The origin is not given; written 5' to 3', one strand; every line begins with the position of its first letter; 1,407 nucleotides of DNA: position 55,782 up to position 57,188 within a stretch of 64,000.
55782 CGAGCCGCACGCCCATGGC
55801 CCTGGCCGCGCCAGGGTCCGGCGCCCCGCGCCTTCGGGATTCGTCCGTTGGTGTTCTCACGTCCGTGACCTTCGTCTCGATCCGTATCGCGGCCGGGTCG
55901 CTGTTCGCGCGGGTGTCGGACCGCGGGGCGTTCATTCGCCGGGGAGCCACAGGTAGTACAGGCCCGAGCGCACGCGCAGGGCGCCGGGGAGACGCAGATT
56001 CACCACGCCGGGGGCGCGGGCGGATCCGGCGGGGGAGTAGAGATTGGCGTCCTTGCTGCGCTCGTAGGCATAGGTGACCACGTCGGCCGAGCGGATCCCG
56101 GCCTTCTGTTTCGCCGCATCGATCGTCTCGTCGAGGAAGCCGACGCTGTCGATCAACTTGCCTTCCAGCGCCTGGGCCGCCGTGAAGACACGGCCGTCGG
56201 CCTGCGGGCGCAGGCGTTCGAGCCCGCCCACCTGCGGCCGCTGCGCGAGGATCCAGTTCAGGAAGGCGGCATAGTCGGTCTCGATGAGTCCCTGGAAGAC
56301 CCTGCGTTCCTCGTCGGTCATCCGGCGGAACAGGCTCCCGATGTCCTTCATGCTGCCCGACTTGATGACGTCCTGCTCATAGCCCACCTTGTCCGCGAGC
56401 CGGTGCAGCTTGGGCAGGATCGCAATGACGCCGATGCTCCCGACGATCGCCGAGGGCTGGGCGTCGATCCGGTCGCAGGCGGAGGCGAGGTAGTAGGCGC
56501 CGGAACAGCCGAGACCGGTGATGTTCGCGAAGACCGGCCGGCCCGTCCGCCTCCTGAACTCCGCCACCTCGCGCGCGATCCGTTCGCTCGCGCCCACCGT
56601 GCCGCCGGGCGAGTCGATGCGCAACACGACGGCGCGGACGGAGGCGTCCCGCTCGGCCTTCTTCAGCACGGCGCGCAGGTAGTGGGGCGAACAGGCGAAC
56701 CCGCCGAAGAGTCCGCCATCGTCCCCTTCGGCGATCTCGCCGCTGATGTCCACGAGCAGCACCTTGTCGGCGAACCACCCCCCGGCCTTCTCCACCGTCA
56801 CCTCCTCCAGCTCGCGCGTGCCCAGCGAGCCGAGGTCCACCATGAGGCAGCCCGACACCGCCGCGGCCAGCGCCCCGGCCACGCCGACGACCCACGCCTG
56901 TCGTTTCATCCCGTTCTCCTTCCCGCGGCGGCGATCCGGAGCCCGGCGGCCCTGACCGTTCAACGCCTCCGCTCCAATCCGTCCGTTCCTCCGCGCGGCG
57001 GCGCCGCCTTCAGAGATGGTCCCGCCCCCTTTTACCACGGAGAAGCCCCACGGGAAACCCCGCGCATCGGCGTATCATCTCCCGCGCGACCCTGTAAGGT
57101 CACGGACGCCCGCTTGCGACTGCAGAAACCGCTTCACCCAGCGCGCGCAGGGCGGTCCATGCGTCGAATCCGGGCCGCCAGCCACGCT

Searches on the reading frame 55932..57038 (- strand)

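Call 81: search_protein_families(library=pfam, proteins=[window:55932-57038:-], max_evalue=0.0001)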
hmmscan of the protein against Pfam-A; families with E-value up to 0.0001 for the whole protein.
window:55932-57038:- (368 aa): 2 families
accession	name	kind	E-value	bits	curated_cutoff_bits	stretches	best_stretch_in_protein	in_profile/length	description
PF01343.23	Peptidase_S49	-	3.6e-39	134.6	24.9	1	163-315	3-153/154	Peptidase family S49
PF25145.1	NfeD1b_N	-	1.4e-06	28.5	40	1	120-205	18-98/189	NfeD1b, N-terminal domain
